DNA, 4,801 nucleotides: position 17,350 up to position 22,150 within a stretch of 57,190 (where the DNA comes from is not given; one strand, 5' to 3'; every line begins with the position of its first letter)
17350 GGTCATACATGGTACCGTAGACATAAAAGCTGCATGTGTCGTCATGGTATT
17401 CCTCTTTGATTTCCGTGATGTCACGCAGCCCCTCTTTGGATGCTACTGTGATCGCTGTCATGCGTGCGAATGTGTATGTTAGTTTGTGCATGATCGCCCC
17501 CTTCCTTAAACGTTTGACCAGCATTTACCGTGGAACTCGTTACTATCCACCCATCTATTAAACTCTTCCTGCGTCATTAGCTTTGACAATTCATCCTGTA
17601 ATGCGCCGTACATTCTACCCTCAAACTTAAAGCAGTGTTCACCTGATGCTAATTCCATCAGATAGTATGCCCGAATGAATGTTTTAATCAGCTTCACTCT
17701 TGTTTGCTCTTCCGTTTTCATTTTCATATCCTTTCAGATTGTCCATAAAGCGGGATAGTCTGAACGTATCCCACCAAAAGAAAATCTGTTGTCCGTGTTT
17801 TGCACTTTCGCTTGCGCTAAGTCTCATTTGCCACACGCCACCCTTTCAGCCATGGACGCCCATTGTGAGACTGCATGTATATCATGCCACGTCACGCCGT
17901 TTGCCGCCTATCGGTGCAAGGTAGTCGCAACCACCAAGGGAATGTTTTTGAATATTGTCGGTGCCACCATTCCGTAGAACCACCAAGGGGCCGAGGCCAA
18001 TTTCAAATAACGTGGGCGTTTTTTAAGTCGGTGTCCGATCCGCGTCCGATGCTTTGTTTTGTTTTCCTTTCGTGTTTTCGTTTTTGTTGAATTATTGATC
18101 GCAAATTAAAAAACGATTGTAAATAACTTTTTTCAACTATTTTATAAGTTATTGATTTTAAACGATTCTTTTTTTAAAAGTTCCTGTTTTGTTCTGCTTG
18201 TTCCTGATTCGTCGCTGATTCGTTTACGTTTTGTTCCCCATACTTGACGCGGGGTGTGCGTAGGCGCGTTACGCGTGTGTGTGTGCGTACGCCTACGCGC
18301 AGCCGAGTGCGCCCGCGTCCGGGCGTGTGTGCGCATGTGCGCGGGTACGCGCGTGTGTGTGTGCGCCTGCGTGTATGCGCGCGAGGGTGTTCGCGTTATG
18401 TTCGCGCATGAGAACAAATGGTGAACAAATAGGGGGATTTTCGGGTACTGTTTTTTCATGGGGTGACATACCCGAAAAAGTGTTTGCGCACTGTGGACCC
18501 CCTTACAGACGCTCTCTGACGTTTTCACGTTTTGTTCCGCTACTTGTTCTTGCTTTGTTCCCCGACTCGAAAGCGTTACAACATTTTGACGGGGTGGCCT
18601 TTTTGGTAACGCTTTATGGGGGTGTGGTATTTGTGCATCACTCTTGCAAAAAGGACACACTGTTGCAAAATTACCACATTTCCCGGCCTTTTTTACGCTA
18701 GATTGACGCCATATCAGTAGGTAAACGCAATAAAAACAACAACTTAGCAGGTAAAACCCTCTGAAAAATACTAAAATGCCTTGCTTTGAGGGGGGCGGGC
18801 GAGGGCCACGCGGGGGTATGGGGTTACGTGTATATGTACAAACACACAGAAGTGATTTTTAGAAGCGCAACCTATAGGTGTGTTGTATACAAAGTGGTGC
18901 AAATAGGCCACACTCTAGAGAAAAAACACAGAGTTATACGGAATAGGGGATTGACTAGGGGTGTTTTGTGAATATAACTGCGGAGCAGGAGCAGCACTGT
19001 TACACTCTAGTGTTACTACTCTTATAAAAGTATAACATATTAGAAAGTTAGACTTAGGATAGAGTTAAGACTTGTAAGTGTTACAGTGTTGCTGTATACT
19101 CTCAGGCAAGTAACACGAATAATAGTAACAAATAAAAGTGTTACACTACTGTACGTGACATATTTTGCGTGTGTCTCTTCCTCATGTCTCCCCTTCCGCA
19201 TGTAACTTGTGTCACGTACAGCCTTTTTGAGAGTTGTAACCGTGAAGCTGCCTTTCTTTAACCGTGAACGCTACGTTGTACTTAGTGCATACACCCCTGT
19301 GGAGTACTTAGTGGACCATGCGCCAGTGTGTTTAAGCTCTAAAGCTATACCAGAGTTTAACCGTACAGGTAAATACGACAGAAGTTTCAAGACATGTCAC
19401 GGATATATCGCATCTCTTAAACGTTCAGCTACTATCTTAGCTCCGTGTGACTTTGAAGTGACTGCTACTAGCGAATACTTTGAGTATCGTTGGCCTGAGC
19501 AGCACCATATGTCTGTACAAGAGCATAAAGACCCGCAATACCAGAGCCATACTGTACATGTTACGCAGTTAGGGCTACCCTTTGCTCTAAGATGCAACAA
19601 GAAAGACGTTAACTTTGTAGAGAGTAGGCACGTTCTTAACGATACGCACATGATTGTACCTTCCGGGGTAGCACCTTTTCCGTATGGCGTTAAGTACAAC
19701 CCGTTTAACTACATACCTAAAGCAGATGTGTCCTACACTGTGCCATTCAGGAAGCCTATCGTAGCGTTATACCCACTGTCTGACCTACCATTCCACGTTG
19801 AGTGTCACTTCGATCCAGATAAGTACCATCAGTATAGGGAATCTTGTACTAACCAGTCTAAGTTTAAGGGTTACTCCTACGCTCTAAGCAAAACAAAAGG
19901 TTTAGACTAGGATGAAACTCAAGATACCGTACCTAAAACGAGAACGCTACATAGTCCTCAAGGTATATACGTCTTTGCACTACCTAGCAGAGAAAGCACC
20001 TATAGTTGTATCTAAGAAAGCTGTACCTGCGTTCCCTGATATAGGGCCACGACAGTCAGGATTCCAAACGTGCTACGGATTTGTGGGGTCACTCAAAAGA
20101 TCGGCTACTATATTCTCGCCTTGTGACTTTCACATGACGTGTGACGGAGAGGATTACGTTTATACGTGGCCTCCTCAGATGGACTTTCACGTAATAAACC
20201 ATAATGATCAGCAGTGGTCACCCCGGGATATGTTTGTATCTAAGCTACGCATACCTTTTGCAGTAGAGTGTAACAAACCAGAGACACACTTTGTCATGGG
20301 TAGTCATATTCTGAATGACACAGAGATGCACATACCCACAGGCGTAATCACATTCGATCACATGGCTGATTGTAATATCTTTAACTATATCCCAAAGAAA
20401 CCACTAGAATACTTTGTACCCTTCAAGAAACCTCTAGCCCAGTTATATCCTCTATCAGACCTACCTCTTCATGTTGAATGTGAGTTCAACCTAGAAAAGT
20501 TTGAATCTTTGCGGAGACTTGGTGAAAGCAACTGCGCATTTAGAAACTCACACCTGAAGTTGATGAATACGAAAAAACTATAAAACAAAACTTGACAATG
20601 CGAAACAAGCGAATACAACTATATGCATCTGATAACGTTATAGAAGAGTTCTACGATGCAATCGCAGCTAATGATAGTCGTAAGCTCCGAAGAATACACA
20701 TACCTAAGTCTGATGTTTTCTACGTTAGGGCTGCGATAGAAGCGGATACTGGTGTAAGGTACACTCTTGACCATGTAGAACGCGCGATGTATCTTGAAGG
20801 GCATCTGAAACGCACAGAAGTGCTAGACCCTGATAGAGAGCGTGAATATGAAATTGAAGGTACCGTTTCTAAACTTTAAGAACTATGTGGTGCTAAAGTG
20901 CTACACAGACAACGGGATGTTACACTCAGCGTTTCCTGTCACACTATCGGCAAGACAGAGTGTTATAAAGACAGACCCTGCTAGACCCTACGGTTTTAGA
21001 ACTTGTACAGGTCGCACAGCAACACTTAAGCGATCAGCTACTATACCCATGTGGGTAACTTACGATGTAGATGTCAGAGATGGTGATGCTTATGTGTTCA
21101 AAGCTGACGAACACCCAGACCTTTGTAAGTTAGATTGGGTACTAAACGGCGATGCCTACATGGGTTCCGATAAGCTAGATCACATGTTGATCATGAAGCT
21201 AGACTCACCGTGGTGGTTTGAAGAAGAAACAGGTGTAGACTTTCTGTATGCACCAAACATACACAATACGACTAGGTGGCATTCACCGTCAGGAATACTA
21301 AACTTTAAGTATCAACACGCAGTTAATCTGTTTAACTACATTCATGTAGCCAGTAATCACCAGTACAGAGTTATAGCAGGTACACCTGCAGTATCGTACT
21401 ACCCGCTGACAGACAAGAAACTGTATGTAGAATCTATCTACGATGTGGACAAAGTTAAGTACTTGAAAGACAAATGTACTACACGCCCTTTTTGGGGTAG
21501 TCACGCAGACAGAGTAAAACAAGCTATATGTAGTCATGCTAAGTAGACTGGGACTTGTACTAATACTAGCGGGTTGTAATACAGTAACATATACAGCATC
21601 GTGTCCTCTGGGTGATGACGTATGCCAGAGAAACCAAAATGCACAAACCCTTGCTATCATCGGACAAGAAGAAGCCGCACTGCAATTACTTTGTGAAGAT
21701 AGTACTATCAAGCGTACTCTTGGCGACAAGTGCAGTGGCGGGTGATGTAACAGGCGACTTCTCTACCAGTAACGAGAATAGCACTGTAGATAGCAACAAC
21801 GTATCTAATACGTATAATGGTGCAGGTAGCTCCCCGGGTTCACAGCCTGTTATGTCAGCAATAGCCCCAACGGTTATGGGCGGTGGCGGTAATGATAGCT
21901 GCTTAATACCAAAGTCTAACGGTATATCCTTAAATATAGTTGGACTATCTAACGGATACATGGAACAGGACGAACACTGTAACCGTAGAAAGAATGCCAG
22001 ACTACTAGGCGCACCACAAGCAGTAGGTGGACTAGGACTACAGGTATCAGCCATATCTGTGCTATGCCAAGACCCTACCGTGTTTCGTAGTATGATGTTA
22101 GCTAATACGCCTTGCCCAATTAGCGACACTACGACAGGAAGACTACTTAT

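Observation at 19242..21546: Three tandem, diverging paralogs of an unassigned family as the first genes of the rightward arm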

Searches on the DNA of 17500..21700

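Call 96: search_rna_families(source=window, start=17500, end=21700, threshold=evalue, max_evalue=0.1)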
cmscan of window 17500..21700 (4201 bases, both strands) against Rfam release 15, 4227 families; matches with E-value up to 0.1: 1.
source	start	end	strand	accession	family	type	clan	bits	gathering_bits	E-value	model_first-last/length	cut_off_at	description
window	18269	18362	+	RF03662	mir-2060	Gene; miRNA;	-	24.8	54.5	0.033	1-94/94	no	mir-2060 microRNA precursor family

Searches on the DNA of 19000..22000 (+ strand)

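Call 6: search_dna_similar(query=window:19000-22000:+, collection=phages, mode=distant, max_rows=30)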
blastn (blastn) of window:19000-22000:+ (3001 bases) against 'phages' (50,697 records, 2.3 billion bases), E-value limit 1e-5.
Records with a match: 3; places in all: 3; records where one place covers at least 80% of the query: 0.
Best place of each record, by identity: 60-80% 3.
By first word of the organism name: Roseobacter 3.
By host as written in the record: Rhodobacteraceae bacterium FZCC0040 1; Rhodobacteraceae bacterium FZCC0012 1; Rhodobacteraceae bacterium FZCC0023 1.
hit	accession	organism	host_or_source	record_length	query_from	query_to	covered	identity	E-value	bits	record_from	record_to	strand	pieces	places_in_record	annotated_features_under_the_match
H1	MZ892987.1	Roseobacter phage CRP-207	Rhodobacteraceae bacterium FZCC0040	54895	3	2927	28%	77.3%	2e-78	640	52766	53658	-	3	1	hypothetical protein (x2)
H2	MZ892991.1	Roseobacter phage CRP-603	Rhodobacteraceae bacterium FZCC0012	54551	1591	1851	9%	70.5%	6e-22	113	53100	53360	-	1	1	hypothetical protein (x2)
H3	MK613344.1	Roseobacter phage CRP-2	Rhodobacteraceae bacterium FZCC0023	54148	1591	1838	8%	71.3%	5e-23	116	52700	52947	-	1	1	hypothetical protein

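Call 8: get_annotated_region(hit=H1, flank=6000)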
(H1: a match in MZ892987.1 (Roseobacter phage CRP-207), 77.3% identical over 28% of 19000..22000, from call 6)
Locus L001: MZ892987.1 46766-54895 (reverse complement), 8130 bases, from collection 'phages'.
description: Roseobacter phage CRP-207, complete genome.
organism: Roseobacter phage CRP-207 (NCBI taxid 2873404)
taxonomy: Viruses; Duplodnaviria; Heunggongvirae; Uroviricota; Caudoviricetes
host: Rhodobacteraceae bacterium FZCC0040; source: seawater; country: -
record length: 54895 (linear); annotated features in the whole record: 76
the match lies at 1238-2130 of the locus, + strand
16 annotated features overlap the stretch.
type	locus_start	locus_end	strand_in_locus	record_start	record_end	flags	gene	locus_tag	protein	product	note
CDS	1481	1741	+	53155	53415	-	-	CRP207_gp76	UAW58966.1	hypothetical protein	-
CDS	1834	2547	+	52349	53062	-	-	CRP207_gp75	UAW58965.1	hypothetical protein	-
CDS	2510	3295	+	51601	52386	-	-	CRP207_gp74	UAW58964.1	hypothetical protein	-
CDS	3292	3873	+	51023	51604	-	-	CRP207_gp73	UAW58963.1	putative lysozyme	-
CDS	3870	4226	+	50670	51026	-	-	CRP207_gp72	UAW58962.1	hypothetical protein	-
CDS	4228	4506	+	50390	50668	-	-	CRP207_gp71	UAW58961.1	hypothetical protein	-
CDS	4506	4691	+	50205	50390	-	-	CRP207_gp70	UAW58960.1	hypothetical protein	-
CDS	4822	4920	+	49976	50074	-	-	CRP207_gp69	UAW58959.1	hypothetical protein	-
CDS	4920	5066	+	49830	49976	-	-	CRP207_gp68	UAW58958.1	hypothetical protein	-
CDS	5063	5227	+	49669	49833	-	-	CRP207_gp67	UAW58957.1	hypothetical protein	-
CDS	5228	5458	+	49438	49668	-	-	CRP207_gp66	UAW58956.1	hypothetical protein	-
CDS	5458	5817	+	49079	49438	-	-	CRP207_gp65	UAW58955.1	hypothetical protein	-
CDS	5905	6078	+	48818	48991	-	-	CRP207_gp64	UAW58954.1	hypothetical protein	-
CDS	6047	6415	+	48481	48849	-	-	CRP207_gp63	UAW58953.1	putative terminase small subunit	-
CDS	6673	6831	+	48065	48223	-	-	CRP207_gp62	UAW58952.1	hypothetical protein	-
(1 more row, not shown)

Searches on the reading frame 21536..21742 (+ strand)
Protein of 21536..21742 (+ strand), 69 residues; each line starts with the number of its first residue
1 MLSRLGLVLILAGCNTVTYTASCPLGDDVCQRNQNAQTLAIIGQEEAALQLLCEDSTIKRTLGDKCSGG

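Call 52: search_protein_families(library=pfam, proteins=[window:21536-21742:+], max_evalue=0.1)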
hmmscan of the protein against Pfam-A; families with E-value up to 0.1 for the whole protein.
window:21536-21742:+ (69 aa): 1 family
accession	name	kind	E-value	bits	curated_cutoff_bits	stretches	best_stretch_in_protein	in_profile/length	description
PF08139.17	LPAM_1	-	0.047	14.6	20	1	2-15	5-18/18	Prokaryotic membrane lipoprotein lipid attachment site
